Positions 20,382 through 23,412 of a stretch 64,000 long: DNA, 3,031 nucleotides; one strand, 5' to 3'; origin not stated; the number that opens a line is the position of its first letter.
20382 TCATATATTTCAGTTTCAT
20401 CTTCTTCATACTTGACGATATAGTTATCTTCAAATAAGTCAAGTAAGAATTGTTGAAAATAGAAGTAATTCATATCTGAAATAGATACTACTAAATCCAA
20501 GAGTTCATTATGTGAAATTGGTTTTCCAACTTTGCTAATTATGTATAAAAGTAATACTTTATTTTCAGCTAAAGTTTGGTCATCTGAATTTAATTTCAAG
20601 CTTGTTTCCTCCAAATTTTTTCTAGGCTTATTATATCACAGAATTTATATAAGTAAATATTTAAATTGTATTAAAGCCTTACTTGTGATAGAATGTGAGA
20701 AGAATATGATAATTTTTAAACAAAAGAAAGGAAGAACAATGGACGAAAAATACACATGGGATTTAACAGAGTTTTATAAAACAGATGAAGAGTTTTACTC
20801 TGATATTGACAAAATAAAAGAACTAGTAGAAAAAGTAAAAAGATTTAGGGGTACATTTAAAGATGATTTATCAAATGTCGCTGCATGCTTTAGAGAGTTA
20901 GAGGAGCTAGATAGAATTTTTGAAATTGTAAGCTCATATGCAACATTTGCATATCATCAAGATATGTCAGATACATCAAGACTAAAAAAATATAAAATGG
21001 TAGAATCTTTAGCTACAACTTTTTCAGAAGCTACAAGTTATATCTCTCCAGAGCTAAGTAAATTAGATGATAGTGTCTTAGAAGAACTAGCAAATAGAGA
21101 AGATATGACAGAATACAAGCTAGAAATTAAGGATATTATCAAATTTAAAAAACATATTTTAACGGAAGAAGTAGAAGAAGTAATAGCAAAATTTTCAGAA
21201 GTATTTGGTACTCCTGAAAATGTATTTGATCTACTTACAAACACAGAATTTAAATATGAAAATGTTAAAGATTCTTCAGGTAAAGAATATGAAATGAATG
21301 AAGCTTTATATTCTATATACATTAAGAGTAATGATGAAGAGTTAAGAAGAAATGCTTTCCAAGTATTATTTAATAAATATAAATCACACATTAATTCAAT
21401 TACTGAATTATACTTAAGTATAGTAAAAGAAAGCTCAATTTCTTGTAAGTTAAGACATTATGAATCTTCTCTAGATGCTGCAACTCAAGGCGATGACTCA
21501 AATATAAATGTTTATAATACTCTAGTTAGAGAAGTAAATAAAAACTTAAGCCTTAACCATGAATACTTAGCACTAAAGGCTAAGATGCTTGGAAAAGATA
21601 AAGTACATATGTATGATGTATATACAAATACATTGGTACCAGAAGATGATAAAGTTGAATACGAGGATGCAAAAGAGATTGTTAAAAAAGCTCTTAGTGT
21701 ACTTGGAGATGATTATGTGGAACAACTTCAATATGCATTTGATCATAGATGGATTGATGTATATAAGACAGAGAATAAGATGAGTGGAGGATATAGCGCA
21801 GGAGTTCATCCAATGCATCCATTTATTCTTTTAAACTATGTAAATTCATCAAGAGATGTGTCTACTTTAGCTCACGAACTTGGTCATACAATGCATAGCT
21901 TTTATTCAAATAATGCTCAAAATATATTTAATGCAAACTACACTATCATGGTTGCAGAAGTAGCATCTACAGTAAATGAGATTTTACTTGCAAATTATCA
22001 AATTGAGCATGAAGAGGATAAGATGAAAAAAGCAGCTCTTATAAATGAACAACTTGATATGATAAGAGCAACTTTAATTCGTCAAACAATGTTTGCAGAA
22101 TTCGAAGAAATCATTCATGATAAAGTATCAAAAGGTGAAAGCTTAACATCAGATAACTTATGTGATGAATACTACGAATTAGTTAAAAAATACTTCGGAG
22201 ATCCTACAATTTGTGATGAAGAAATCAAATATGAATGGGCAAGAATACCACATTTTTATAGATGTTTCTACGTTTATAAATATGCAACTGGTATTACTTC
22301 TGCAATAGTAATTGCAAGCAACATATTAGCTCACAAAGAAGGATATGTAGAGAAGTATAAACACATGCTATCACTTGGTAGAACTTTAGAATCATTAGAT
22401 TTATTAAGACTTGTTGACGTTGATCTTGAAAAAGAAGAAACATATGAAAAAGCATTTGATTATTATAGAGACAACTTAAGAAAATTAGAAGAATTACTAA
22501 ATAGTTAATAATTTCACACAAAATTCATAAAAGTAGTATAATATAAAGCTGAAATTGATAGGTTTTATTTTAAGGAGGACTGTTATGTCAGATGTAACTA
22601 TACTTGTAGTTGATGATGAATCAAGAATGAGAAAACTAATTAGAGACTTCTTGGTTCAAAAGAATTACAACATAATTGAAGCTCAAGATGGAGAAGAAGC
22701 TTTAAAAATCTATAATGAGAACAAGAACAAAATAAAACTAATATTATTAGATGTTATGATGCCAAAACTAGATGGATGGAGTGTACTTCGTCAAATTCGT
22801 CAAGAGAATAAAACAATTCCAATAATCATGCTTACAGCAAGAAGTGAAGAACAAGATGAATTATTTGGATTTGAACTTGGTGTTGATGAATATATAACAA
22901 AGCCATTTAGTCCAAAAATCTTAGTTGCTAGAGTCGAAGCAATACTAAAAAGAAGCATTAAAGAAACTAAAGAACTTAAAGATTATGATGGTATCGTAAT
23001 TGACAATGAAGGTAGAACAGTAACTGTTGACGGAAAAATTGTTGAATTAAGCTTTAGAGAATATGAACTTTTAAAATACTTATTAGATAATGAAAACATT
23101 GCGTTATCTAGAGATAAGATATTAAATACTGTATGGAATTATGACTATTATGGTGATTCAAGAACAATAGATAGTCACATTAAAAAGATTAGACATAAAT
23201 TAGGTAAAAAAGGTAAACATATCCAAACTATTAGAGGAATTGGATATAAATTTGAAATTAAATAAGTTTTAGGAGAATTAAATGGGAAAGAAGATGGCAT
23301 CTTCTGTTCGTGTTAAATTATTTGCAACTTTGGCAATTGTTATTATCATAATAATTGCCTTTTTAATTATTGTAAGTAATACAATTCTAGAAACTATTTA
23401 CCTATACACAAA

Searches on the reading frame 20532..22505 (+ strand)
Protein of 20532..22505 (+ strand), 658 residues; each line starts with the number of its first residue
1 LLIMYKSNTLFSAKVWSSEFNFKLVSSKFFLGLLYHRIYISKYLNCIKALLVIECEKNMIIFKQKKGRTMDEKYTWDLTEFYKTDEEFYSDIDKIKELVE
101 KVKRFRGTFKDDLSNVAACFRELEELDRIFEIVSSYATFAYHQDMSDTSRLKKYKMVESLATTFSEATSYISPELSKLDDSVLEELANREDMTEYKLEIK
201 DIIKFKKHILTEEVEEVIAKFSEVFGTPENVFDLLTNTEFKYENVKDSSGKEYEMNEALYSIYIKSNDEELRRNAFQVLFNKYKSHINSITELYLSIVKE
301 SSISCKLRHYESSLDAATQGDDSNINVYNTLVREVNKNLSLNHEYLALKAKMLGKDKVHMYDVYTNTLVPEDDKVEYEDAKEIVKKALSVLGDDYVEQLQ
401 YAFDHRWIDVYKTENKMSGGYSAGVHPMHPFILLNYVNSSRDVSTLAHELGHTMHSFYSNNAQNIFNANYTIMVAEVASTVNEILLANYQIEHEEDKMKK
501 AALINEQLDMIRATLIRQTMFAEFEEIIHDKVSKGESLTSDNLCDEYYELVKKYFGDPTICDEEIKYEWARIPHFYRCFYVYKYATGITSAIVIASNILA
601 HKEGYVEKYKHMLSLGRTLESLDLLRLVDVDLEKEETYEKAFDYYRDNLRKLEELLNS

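Call 86: search_protein_families(library=pfam, proteins=[window:20532-22505:+], max_evalue=0.00001)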
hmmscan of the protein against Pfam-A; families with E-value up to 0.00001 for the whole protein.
window:20532-22505:+ (658 aa): 2 families
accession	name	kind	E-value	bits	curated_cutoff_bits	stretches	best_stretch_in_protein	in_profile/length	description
PF01432.26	Peptidase_M3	-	4.9e-65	221.1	27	1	263-643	2-456/457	Peptidase family M3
PF08439.15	Peptidase_M3_N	-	7.5e-16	58.5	25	1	174-241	1-69/70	Oligopeptidase F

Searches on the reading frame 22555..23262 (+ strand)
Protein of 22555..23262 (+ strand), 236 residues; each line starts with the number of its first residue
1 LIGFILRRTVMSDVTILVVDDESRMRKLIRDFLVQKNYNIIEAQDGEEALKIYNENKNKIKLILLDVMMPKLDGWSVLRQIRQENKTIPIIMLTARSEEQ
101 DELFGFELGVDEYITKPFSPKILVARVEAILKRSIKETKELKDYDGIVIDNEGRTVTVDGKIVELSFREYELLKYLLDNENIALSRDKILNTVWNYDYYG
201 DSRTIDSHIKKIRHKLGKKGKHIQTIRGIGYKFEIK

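Call 86: search_protein_families(library=pfam, proteins=[window:22555-23262:+], max_evalue=0.00001)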
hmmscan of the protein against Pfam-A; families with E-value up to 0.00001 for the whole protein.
window:22555-23262:+ (236 aa): 2 families
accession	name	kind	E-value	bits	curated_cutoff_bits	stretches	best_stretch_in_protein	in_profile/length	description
PF00072.30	Response_reg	-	1.9e-30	105.7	30.2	1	16-127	1-110/111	Response regulator receiver domain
PF00486.34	Trans_reg_C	-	9.3e-25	87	26.2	1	162-233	3-77/77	Transcriptional regulatory protein, C terminal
